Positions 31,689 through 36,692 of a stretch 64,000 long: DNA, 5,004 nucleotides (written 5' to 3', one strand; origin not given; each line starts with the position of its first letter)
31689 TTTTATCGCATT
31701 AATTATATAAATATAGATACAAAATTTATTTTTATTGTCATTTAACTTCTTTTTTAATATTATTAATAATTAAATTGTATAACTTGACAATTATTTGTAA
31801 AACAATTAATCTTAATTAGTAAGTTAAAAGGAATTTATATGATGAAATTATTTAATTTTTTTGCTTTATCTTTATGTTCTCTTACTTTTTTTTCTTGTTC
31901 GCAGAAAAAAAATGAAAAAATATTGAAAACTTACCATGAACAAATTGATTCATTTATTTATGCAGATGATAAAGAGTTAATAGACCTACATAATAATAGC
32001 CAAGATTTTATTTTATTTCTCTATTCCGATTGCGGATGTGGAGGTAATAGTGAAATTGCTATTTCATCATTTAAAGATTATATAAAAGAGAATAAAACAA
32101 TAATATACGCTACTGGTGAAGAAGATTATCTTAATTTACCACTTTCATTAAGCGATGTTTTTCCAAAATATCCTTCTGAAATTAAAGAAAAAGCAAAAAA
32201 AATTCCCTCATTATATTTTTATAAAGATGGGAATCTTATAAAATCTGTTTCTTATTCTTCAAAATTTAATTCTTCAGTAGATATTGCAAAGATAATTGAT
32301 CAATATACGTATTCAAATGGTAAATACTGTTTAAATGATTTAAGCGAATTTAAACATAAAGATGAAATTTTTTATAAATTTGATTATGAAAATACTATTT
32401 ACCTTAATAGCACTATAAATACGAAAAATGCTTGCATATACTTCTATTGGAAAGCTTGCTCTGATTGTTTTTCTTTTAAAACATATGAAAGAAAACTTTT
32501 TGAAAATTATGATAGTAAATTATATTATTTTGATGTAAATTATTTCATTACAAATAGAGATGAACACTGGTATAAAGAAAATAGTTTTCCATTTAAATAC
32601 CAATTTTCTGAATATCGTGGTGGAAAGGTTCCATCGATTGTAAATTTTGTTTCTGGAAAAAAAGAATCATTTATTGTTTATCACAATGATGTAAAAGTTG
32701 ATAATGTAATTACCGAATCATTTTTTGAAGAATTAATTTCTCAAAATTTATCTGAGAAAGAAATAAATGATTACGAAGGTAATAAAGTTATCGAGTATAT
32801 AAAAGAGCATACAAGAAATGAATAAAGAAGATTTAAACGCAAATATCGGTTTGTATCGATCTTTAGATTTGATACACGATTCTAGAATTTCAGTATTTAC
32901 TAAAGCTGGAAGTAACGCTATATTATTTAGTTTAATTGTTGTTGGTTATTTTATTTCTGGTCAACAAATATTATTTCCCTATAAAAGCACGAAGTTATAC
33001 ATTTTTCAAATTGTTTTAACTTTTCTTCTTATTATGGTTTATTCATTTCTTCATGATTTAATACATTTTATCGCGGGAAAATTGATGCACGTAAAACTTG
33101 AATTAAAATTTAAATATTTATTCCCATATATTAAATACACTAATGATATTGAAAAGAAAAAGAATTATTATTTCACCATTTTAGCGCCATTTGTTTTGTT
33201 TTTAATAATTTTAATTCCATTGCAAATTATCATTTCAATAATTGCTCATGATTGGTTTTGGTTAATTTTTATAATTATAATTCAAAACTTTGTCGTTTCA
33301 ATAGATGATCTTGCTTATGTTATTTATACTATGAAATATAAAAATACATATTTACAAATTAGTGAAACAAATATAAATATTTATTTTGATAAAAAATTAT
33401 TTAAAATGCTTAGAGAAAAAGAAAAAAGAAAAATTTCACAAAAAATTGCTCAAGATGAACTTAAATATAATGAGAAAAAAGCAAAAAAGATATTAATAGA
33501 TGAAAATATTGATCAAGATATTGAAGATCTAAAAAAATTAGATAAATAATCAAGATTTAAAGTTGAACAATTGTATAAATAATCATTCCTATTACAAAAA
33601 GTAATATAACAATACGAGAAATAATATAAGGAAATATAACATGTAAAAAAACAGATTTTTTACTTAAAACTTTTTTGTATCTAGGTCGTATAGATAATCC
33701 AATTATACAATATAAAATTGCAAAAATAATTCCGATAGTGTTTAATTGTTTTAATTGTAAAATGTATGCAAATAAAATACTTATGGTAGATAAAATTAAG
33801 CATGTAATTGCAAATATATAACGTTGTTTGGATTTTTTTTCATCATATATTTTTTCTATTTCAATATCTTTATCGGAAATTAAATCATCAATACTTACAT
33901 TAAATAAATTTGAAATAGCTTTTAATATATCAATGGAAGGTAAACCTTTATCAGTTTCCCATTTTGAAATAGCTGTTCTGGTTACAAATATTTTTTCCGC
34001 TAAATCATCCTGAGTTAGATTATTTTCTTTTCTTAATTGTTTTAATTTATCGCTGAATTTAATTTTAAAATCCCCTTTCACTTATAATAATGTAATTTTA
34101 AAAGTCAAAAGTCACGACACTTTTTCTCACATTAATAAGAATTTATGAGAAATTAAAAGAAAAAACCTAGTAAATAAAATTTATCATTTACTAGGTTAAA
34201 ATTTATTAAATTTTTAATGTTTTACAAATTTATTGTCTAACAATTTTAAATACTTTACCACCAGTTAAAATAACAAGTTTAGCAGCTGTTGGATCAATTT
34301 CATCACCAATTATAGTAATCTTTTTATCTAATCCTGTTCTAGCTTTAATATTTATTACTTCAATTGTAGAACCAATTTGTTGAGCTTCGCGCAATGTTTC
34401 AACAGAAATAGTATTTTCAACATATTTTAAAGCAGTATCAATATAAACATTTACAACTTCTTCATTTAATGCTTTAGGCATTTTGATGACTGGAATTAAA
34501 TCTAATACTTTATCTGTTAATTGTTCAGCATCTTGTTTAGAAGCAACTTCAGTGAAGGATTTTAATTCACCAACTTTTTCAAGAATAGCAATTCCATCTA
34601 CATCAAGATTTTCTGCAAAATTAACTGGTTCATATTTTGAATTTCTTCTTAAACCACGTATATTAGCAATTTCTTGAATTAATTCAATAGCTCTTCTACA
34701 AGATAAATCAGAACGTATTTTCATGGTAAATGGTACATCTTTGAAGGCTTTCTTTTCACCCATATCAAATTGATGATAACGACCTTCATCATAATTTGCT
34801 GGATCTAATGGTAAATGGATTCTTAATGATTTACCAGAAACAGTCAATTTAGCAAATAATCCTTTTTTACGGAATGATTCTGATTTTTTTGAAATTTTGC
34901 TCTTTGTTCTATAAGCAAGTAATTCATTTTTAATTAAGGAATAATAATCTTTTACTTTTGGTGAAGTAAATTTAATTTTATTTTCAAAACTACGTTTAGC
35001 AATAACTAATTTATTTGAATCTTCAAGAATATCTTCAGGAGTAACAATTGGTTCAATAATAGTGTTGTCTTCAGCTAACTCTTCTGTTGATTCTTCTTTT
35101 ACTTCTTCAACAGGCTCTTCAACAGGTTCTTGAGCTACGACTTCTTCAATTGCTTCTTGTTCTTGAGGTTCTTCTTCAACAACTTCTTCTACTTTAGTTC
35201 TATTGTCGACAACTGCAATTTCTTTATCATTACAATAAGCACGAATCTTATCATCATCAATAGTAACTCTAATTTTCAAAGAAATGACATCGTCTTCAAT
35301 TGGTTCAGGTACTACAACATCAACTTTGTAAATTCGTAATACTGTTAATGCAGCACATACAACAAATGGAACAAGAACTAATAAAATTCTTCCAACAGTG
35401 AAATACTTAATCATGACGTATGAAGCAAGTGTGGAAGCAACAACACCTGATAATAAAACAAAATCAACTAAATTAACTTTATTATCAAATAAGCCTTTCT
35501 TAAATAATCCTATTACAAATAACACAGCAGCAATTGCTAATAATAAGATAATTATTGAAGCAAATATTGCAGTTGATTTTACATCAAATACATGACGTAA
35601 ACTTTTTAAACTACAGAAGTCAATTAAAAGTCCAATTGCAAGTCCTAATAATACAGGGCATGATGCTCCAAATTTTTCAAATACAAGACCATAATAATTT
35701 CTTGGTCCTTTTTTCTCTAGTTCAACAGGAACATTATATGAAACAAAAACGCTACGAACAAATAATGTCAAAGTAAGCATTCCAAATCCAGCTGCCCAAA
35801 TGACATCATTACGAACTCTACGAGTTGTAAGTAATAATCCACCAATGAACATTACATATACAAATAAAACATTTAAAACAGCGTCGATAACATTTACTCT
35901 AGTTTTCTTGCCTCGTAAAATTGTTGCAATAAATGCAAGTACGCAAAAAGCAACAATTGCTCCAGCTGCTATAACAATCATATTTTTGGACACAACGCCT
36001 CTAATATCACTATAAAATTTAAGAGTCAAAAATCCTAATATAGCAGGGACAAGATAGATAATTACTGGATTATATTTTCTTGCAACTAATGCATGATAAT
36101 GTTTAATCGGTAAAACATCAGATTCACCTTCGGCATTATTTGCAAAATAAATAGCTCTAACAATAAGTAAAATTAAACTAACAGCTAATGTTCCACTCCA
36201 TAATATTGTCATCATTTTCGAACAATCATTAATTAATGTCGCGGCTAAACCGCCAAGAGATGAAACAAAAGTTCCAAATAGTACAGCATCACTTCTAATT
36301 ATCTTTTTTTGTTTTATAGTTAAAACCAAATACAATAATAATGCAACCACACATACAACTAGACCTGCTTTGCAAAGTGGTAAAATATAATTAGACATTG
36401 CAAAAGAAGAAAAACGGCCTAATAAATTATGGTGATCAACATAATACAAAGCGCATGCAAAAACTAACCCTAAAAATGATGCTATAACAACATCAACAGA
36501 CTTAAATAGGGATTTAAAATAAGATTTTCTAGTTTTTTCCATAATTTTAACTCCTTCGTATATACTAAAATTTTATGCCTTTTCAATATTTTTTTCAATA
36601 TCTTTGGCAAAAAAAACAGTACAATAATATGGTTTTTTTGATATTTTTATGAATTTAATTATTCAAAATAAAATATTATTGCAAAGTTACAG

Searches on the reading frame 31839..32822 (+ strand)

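Call 3: search_protein_families(library=pfam, proteins=[window:31839-32822:+], max_evalue=1)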
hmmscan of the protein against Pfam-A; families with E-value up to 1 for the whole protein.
window:31839-32822:+ (328 aa): 1 family
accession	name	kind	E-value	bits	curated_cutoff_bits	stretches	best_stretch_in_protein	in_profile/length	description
PF22441.2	CLIC-like_N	-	0.11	13.2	23.5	1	267-301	50-84/86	CLIC-like N-terminal domain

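Call 4: search_protein_families(library=phrogs, proteins=[window:31839-32822:+], max_evalue=1)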
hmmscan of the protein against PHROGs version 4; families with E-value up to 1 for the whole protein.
window:31839-32822:+ (328 aa): 2 families
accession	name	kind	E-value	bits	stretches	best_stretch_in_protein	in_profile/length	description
phrog_10642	-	unknown function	0.01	17.1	1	282-322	34-74/148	-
phrog_30659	-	unknown function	0.15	12.3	1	111-156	76-118/319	-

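Call 5: search_protein_families(library=ncbifam, proteins=[window:31839-32822:+], max_evalue=1)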
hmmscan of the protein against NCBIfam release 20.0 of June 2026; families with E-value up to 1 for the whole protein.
window:31839-32822:+ (328 aa): 2 families
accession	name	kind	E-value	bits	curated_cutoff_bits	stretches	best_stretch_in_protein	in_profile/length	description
NF047697.1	ThioredTrxAClost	equivalog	0.023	14.9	140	0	115-144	65-94/105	thioredoxin TrxA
NF050142.1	PG1828_fam_lipo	equivalog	0.07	13.9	50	1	1-26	1-25/59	PG1828 family lipoprotein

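Call 46: search_protein_families(library=padloc, proteins=[window:31839-32822:+], max_evalue=1)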
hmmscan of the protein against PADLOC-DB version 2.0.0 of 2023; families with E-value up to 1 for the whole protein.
window:31839-32822:+ (328 aa): 0 families

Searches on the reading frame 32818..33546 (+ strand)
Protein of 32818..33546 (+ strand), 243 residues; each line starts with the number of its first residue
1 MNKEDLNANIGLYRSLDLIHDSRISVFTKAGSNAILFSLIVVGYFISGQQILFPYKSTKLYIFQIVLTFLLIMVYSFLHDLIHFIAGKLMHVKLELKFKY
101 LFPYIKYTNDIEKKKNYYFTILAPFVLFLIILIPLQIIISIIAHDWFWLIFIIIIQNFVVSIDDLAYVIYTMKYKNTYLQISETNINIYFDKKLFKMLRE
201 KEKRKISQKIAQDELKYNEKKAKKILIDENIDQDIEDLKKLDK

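Call 3: search_protein_families(library=pfam, proteins=[window:32818-33546:+], max_evalue=1)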
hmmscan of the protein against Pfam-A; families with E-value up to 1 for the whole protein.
window:32818-33546:+ (243 aa): 1 family
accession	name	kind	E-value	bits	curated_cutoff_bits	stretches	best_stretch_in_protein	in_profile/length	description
PF11667.14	DUF3267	-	1.1e-10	42.3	27.1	1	73-177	2-106/108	Putative zincin peptidase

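Call 4: search_protein_families(library=phrogs, proteins=[window:32818-33546:+], max_evalue=1)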
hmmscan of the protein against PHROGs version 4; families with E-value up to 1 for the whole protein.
window:32818-33546:+ (243 aa): 0 families

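Call 5: search_protein_families(library=ncbifam, proteins=[window:32818-33546:+], max_evalue=1)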
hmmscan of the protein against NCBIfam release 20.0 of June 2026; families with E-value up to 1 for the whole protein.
window:32818-33546:+ (243 aa): 0 families

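Call 46: search_protein_families(library=padloc, proteins=[window:32818-33546:+], max_evalue=1)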
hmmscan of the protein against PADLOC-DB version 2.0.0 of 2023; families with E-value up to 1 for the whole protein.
window:32818-33546:+ (243 aa): 0 families

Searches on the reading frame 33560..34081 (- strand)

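Call 3: search_protein_families(library=pfam, proteins=[window:33560-34081:-], max_evalue=1)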
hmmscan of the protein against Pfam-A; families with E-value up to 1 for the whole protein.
window:33560-34081:- (174 aa): 11 families
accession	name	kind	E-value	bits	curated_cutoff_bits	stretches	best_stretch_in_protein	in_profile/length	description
PF01381.28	HTH_3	-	1.4e-17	63.9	23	1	13-67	1-55/55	Helix-turn-helix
PF12844.13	HTH_19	-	6.9e-14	52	30.2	1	12-72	3-63/64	Helix-turn-helix domain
PF13443.12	HTH_26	-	1.5e-08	35.2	22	1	12-70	1-60/63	Cro/C1-type HTH DNA-binding domain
PF13560.12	HTH_31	-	2.6e-08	34.5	27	1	9-65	2-59/64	Helix-turn-helix domain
PF08279.18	HTH_11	-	0.0022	18.3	25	1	11-40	4-34/55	HTH domain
PF13412.12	HTH_24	-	0.013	15.5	21.9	1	13-39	9-35/48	Winged helix-turn-helix DNA-binding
PF05269.17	Phage_CII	-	0.016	15.8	21.3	1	19-57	21-58/91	Bacteriophage CII protein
PF01047.28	MarR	-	0.043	14.1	24.6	1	13-41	9-37/59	MarR family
PF17762.8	HTH_ParB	-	0.11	13.1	22.6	1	11-39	10-38/102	ParB HTH domain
PF06398.17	Pex24p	-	0.13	11.7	26.8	1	83-155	138-207/358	Integral peroxisomal membrane peroxin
PF02038.21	ATP1G1_PLM_MAT8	-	0.34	10.8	26.9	1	112-131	12-31/48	ATP1G1/PLM/MAT8 family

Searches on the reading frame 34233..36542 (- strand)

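Call 3: search_protein_families(library=pfam, proteins=[window:34233-36542:-], max_evalue=1)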
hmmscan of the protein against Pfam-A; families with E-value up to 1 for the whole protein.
window:34233-36542:- (770 aa): 1 family
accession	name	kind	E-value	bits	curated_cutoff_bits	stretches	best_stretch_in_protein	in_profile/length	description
PF12670.12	DUF3792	-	0.0019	18.8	31.3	1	190-269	8-88/115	Protein of unknown function (DUF3792)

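Call 46: search_protein_families(library=padloc, proteins=[window:34233-36542:-], max_evalue=1)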
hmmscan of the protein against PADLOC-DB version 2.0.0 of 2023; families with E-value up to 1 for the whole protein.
window:34233-36542:- (770 aa): 0 families
